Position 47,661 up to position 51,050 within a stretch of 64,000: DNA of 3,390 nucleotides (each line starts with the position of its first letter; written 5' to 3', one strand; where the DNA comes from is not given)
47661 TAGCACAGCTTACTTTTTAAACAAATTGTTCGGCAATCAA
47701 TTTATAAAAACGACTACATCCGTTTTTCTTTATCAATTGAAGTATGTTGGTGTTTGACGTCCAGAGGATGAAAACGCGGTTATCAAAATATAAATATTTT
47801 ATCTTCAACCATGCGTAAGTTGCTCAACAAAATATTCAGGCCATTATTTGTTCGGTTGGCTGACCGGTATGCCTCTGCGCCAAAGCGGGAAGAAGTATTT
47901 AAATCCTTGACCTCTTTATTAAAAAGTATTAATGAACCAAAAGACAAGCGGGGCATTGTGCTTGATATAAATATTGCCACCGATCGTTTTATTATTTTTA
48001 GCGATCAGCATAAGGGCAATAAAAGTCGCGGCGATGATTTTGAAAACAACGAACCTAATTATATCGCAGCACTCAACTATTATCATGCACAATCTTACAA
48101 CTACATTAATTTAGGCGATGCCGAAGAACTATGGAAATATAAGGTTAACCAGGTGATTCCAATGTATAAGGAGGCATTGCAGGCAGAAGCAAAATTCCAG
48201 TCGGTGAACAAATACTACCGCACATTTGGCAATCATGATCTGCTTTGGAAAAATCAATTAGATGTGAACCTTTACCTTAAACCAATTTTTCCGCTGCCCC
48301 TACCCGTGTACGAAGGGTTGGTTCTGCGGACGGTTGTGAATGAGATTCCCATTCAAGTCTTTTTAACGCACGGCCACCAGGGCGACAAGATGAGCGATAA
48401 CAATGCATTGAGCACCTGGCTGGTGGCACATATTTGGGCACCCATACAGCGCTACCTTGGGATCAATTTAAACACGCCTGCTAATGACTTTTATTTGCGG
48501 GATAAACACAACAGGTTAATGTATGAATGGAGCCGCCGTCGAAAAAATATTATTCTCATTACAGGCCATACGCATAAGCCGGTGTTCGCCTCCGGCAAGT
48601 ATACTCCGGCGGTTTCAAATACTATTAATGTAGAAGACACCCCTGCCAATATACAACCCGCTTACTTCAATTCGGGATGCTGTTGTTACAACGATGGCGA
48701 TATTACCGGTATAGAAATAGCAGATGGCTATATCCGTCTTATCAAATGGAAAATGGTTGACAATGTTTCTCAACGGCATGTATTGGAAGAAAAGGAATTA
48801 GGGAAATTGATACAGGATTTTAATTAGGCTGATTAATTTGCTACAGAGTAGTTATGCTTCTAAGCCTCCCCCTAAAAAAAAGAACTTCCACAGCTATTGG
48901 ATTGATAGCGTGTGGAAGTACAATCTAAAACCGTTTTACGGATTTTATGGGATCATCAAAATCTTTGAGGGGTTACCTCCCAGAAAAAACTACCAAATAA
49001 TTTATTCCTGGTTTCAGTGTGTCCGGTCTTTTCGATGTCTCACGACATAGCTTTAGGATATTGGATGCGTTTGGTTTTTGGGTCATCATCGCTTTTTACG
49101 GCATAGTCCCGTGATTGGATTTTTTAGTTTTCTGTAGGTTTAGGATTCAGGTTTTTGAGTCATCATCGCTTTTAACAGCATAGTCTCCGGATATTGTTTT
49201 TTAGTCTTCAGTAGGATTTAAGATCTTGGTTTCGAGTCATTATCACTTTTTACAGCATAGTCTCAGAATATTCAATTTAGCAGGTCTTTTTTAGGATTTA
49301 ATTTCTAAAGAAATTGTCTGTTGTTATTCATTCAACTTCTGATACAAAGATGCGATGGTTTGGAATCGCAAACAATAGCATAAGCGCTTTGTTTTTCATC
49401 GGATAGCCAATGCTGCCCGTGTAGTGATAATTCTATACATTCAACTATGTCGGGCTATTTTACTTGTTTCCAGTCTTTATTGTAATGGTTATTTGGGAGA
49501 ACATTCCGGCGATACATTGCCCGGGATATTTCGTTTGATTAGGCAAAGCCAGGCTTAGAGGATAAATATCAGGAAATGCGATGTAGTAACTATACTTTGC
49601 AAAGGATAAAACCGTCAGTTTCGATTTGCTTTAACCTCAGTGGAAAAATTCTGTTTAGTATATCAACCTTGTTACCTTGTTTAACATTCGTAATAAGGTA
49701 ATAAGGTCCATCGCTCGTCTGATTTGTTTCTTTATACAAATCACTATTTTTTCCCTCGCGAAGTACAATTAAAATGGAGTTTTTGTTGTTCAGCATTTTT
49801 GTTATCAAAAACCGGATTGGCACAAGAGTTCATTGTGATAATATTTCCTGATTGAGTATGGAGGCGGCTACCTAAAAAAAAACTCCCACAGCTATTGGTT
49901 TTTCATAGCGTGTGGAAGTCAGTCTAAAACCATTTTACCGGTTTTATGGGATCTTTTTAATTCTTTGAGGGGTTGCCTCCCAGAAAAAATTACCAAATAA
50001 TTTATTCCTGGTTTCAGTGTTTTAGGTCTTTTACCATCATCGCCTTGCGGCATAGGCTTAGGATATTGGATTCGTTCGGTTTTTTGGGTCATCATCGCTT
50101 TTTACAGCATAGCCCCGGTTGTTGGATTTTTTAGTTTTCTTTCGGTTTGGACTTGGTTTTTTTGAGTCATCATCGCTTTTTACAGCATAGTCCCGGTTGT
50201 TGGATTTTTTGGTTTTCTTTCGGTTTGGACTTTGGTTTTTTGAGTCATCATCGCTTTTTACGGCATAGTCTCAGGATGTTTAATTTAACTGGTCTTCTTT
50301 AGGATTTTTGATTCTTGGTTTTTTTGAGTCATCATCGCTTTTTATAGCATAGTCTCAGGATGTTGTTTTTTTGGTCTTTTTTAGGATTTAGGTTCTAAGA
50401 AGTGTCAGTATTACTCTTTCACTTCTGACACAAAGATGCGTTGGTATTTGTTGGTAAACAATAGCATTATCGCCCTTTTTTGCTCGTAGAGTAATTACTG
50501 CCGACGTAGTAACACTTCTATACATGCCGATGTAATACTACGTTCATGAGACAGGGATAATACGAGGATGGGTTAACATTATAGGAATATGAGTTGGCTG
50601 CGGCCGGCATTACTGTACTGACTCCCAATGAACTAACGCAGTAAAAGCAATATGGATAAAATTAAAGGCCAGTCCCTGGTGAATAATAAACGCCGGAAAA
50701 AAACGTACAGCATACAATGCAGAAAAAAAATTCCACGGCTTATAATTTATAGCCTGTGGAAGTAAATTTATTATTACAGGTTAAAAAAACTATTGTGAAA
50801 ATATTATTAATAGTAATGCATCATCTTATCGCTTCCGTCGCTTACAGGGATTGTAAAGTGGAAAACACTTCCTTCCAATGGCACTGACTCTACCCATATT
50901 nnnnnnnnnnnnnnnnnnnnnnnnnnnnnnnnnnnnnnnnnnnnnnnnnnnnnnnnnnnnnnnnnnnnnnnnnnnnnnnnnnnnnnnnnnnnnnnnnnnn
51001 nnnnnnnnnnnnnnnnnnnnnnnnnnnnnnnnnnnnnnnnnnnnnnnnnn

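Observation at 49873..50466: Unit B: a self-contained minus-strand transcription unit built from five tandem repeats (candidate undescribed ncRNA)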

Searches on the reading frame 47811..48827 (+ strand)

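Call 32: search_protein_families(library=pfam, proteins=[window:47811-48827:+])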
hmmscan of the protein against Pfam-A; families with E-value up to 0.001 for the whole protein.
window:47811-48827:+ (338 aa): 1 family
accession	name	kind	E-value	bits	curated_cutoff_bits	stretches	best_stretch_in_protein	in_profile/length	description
PF00149.33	Metallophos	-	9e-06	26.7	21.5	1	59-257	2-191/191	Calcineurin-like phosphoesterase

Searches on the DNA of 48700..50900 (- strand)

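Call 6: search_rna_families(source=window, start=48700, end=50900, threshold=evalue, max_evalue=10)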
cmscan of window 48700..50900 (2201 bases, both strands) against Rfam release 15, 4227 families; matches with E-value up to 10: 6.
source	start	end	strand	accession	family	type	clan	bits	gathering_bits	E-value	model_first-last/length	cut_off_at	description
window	49836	50030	+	RF02188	ST7-OT4_2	Gene; lncRNA;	-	22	55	0.41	1-172/172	no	ST7 overlapping transcript 4 conserved region 2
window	48886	48985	+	RF00403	SNORA41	Gene; snRNA; snoRNA; HACA-box;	-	19.1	80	5.3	1-133/133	no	Small nucleolar RNA SNORA41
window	49636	49738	+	RF04097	MIR2630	Gene; miRNA;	-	15.8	144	5.5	1-229/229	no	MIR2630 microRNA precursor family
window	50393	50478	+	RF01906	HOTAIR_3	Gene; lncRNA;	-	15.4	80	2.3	1-98/98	no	HOTAIR conserved region 3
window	50136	50180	-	RF01121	sR38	Gene; snRNA; snoRNA; CD-box;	-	14.8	50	2.2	1-59/59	no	Small nucleolar RNA sR38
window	50214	50258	-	RF01121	sR38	Gene; snRNA; snoRNA; CD-box;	-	13.2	50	5.7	1-59/59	no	Small nucleolar RNA sR38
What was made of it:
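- On Any Rfam 15 family (4227 models): With E up to 10 on 48700-50900 there were only chance-level hits, the best at E = 0.41 (call 6).
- Closest known: Kink-turn / box C/D motif. Same: The loop is asymmetric, 3 nt against 6 nt. cmscan gave chance-level hits to the archaeal C/D RNA sR38 (E = 2.2 and 5.7, call 6).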

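Call 59: build_rna_model(alignment_id=A3, structure=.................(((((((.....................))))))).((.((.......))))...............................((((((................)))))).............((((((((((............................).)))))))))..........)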
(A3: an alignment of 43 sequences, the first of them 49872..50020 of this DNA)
Model R2 built from alignment A3 (43 sequences, 200 columns); structure: as given.
model positions 143; base pairs 27; branch points 3; effective number of sequences 7.66; information 0.59 bits per position. Calibrated on 0.2 Mb of random sequence (short: E-values are rough).
structure used (alignment columns):
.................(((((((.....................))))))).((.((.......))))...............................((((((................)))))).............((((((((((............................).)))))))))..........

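Call 60: search_with_rna_model(model_id=R2, sources=[window, L001, L002, L003, L004, L005, L006, L007, L008, L009, L010, L011, L012, L013, L014, L015, L016, L017, L019, L020, L021, L023, L025, L026, L027, L028, L029, L030, L031, L032, L033, L034, L035, L036, L037, L038, L039, L040, L042, L043, L044, L045, L046, L047, L048, L049, L050, L052, L053, L054, L055, L056, L057, L058, L059, L061, L062, L063, L064, L065, L066, L067, L068, L069, L070, L072, L073, L074, L075, L076, L077, L078, L079, L080, L081, L082, L083, L084, L086, L087, L089, L090, L091, L092, L093, L094, L095, L096, L097, L098, L100, L101, L102, L103, L104, L105, L106, L107, L108, L109], max_evalue=0.001, make_alignment=true)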
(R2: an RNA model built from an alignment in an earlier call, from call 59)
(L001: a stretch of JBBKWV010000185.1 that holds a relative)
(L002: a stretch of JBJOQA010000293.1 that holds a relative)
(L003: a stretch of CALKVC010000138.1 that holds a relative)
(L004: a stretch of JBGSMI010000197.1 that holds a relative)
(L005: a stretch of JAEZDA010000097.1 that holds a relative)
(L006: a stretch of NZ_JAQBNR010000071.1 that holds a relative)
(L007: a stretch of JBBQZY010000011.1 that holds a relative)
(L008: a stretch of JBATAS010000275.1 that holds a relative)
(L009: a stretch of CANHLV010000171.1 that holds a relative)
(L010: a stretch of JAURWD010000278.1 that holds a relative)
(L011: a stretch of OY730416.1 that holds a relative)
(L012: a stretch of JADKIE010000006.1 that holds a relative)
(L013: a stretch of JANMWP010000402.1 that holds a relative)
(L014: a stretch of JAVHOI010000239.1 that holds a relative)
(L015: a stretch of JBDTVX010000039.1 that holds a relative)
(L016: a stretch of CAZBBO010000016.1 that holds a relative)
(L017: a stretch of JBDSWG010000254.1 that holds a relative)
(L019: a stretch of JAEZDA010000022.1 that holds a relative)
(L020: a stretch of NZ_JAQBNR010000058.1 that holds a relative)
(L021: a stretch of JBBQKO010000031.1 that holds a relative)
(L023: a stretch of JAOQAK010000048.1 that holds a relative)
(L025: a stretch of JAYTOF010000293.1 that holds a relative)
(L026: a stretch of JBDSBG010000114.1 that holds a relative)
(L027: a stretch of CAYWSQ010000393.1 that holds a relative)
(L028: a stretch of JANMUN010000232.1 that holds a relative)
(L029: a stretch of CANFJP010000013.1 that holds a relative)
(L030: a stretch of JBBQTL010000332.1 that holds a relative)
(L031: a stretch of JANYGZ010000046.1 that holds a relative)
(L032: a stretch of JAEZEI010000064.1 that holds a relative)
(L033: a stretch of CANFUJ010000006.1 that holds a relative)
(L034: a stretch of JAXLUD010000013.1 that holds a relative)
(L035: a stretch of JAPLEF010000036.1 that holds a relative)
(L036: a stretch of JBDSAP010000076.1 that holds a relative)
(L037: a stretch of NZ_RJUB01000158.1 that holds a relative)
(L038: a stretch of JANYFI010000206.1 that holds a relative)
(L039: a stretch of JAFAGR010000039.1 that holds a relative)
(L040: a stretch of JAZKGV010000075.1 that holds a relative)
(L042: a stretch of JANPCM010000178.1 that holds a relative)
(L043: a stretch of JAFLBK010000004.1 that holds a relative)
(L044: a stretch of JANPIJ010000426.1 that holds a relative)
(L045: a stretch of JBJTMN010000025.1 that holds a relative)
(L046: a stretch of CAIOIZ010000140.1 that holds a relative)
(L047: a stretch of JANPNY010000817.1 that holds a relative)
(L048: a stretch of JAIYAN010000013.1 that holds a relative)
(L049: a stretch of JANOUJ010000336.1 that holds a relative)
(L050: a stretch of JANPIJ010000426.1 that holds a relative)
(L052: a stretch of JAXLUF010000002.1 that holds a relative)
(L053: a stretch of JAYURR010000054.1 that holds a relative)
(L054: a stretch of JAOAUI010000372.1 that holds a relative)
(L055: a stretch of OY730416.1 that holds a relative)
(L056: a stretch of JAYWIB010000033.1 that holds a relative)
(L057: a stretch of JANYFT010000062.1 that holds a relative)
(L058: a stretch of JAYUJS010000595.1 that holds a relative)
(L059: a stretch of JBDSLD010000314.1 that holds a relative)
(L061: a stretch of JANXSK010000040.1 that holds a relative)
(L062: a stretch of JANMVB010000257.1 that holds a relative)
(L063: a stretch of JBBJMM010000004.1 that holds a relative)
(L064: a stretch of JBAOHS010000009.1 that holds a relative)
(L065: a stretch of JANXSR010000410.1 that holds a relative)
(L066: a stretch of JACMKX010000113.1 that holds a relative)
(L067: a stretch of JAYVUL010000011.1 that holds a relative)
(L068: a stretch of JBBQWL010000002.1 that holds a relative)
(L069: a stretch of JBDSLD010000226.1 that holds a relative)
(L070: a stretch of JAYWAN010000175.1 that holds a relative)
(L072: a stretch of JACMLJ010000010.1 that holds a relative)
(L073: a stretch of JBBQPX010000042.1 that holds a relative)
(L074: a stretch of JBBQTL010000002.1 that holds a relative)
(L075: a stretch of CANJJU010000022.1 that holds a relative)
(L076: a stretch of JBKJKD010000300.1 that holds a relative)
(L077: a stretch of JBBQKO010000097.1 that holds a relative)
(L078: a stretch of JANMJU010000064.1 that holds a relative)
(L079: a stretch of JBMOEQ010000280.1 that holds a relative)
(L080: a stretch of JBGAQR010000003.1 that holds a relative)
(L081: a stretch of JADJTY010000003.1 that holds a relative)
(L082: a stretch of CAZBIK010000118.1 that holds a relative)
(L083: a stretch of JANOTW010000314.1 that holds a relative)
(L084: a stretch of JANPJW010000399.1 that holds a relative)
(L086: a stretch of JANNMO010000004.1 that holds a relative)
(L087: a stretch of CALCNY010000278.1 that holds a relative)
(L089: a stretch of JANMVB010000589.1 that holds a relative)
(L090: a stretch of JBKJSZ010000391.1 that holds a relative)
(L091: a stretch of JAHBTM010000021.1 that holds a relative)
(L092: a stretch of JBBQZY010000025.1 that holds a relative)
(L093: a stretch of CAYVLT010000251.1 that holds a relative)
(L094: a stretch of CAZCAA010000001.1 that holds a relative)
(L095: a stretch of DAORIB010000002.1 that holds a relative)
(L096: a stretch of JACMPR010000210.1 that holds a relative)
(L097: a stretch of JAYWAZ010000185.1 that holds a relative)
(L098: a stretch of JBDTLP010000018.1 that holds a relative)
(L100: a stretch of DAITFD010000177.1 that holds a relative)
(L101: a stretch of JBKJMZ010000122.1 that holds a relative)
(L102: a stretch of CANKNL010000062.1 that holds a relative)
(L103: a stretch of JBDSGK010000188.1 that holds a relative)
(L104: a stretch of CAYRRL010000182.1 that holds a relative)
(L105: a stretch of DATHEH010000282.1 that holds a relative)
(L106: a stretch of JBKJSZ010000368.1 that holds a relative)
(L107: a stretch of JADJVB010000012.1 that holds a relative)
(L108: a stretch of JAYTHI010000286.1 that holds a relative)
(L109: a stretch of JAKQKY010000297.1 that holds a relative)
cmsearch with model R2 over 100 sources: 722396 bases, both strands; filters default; matches with E-value up to 0.001: 127.
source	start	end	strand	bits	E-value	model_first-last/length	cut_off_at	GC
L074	3591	3736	+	123.1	2.9e-20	1-143/143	no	0.34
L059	3921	4065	-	120.5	8.6e-20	1-143/143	no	0.33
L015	7669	7816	+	119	1.6e-19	1-143/143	no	0.35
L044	3376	3523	+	115.4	7.7e-19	1-143/143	no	0.34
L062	6159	6306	-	113.7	1.6e-18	1-143/143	no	0.41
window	49876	50020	-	112.9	2.3e-18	1-143/143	no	0.36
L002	6812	6954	-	112.7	2.5e-18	1-143/143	no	0.38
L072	7627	7770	+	112.6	2.6e-18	1-143/143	no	0.34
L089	4414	4549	-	112.1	3.2e-18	1-143/143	no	0.38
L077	360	505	+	109.6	9.5e-18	1-143/143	no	0.39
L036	2017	2161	+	108.4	1.6e-17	1-143/143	no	0.37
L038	2414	2556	-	103.1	1.6e-16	1-143/143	no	0.38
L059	3065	3200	-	101.8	2.7e-16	1-143/143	no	0.33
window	48878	49020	-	100.6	4.6e-16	1-143/143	no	0.36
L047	2806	2945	-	99.5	7.4e-16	1-143/143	no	0.42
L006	6199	6338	+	98.2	1.3e-15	1-143/143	no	0.42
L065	2127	2266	+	98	1.4e-15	1-143/143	no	0.35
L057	2925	3076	+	97.2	2e-15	1-143/143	no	0.34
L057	3754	3895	+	96.9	2.3e-15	1-143/143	no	0.36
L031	2373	2516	-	95.9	3.5e-15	1-143/143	no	0.42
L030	2095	2241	-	95.8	3.6e-15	1-143/143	no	0.37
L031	1757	1906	-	95.8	3.7e-15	1-143/143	no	0.35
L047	3451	3584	-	95.6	4e-15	1-143/143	no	0.39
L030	1134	1276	-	94.7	5.9e-15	1-143/143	no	0.34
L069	3515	3652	-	94.6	6.2e-15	1-143/143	no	0.4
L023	7501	7646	+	94.4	6.8e-15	1-143/143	no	0.36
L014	3877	4027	+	94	7.9e-15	1-143/143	no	0.33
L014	4536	4682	+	92.5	1.5e-14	1-143/143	no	0.35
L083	2979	3130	-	91.2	2.6e-14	1-143/143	no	0.36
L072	6612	6761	+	90.8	3.2e-14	1-143/143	no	0.4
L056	2321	2444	-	90.7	3.3e-14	1-143/143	no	0.38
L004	3533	3676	+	90.4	3.7e-14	1-143/143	no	0.38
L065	1379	1527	+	90.4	3.7e-14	1-143/143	no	0.38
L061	26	175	-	89.2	6.3e-14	1-143/143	no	0.35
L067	3736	3874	+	88.8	7.5e-14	1-143/143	no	0.38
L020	2498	2641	-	87.9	1.1e-13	1-143/143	no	0.36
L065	802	952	+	87.6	1.3e-13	1-143/143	no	0.34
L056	1756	1879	-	87.3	1.4e-13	1-143/143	no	0.37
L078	4913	5038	-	85.8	2.7e-13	1-143/143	no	0.4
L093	4520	4648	+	85.5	3.1e-13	1-143/143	no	0.39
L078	4317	4447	-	83.1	8.9e-13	1-143/143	no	0.37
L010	7060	7193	-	82.4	1.2e-12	1-143/143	no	0.4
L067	4338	4469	+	81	2.2e-12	1-143/143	no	0.42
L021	1921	2064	-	80.5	2.7e-12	1-143/143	no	0.38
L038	1754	1898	-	79.8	3.7e-12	1-143/143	no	0.34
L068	7328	7469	+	79.7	3.7e-12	1-143/143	no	0.44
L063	6167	6308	+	79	5.1e-12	1-143/143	no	0.37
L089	5282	5426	-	79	5.1e-12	1-143/143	no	0.39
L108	3502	3646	-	78.3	6.9e-12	1-143/143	no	0.32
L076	1687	1826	+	78.2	7.1e-12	1-143/143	no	0.37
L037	1407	1553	+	78.1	7.5e-12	1-143/143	no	0.38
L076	3850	3988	+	77.6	9.5e-12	1-143/143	no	0.39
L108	4298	4448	-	75.6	2.2e-11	1-143/143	no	0.32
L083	2372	2517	-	75.5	2.3e-11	1-143/143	no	0.38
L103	5702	5865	-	73.5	5.5e-11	1-143/143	no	0.37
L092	4079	4220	+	71.8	1.1e-10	1-143/143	no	0.37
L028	2821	2970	+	70.4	2.1e-10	1-143/143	no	0.35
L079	2936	3067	-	69.2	3.5e-10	1-143/143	no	0.39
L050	7871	8000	+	68.5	4.7e-10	1-122/143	3'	0.39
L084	1546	1685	-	67.9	6.2e-10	1-143/143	no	0.39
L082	4235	4401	-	67.5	7.3e-10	1-143/143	no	0.36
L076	3035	3179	+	67.4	7.7e-10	1-143/143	no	0.37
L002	7559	7697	-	67.2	8.4e-10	1-143/143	no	0.45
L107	2639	2792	-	67.1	8.7e-10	1-143/143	no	0.43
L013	266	434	+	66.1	1.3e-09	1-143/143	no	0.39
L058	202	338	+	64.7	2.4e-09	1-143/143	no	0.29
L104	4381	4504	+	64.4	2.7e-09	1-143/143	no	0.36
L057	2236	2385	+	64.4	2.8e-09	1-143/143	no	0.39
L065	117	266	+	64.4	2.8e-09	1-143/143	no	0.39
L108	2759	2895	-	63.9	3.4e-09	1-143/143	no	0.32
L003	7414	7561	+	63.7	3.8e-09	1-143/143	no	0.37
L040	1124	1248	+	63.1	4.8e-09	1-143/143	no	0.42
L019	1648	1796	-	62.1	7.4e-09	1-143/143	no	0.39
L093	3977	4097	+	61.8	8.3e-09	1-143/143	no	0.39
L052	354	512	-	61.4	1e-08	1-143/143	no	0.4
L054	915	1076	+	60.8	1.3e-08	1-143/143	no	0.39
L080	1535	1709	+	60.5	1.5e-08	1-143/143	no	0.37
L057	4327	4422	+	59.7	2.1e-08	1-143/143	no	0.34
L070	696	861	+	59.6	2.2e-08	1-143/143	no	0.39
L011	7693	7857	+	58.4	3.7e-08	1-143/143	no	0.32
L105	1451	1614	+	57.8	4.8e-08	1-143/143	no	0.38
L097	4659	4827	+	57.6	5.1e-08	1-143/143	no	0.37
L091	647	791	-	57.4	5.6e-08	1-143/143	no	0.42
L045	1153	1314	-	57.3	5.8e-08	1-143/143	no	0.41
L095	1440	1609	-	57.3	5.9e-08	1-143/143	no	0.39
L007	320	446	+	57.2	6.1e-08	1-143/143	no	0.35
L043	1214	1385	+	57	6.8e-08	1-143/143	no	0.38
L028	1829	1990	+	56.4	8.6e-08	1-143/143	no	0.34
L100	96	230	-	56.4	8.8e-08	1-143/143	no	0.37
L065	2741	2831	+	56.2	9.5e-08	1-143/143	no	0.34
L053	7548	7711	-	56.1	1e-07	1-143/143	no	0.4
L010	7794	7949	-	55.8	1.1e-07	1-143/143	no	0.42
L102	4023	4187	-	55.3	1.4e-07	1-143/143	no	0.35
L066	1345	1496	-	55.2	1.5e-07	1-143/143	no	0.39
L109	1437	1588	+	55.1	1.5e-07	1-143/143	no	0.39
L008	677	843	+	55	1.6e-07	1-143/143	no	0.38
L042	3084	3245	+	54.9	1.7e-07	1-143/143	no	0.34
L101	2347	2504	+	54.8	1.8e-07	1-143/143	no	0.4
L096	4218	4367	+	54.6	1.9e-07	1-143/143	no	0.39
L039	6384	6538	+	53.6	2.9e-07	1-143/143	no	0.38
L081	6690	6852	-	53.6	2.9e-07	1-143/143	no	0.39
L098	3574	3692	-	53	3.7e-07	1-143/143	no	0.34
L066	2110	2246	-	52.9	3.9e-07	1-143/143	no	0.34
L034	6097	6257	+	52.9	4e-07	1-143/143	no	0.37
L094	632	784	+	52.3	5.1e-07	1-143/143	no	0.38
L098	1569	1690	-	50.9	9.4e-07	1-143/143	no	0.32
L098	2947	3068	-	49.6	1.6e-06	1-143/143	no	0.32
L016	422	564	-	49.1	2e-06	1-143/143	no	0.33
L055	372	516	+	48.9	2.3e-06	1-143/143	no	0.35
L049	2488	2651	-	47.9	3.4e-06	1-143/143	no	0.42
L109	275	407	+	47.5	4.1e-06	1-143/143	no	0.36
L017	2882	3011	+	47.4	4.2e-06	1-143/143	no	0.41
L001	4997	5130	-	47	5e-06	1-143/143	no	0.34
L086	7022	7161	+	46.8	5.6e-06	1-143/143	no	0.28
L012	1833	1981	-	46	7.9e-06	1-143/143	no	0.32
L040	555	695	+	43.6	2.1e-05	1-143/143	no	0.39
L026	3970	4095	+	41.8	4.7e-05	1-143/143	no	0.39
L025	4411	4577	-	40.4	8.6e-05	1-143/143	no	0.37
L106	3018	3177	-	40.3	9.2e-05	1-143/143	no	0.31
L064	7408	7523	+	39.5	0.00013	1-143/143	no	0.38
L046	358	515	-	38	0.00024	1-143/143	no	0.34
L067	2797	2930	+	37.3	0.00033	1-143/143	no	0.34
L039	3088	3218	+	36.6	0.00045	1-143/143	no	0.43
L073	1120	1272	-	36.3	0.00051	1-143/143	no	0.4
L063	6705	6810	+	35.9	0.0006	1-143/143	no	0.32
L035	6831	6950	-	35.4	0.00074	1-143/143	no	0.35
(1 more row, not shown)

Alignment A4: 127 matches aligned to the model, 366 columns, each read 5' to 3' on its own strand. Consensus structure (alignment columns), stored with it:
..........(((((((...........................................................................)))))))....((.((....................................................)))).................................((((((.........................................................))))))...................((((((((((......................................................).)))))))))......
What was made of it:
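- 49920..50020 (-): 3' domain: ACACUGAAAC motif (50020-50011), hairpin Pa (50011-49980), hairpin Pb (49979-49967), single-stranded GAUCC motif (49953-49949), hairpin Pc (49945-49926). R2 hit at 49876-50020, 112.9 bits (call 60).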
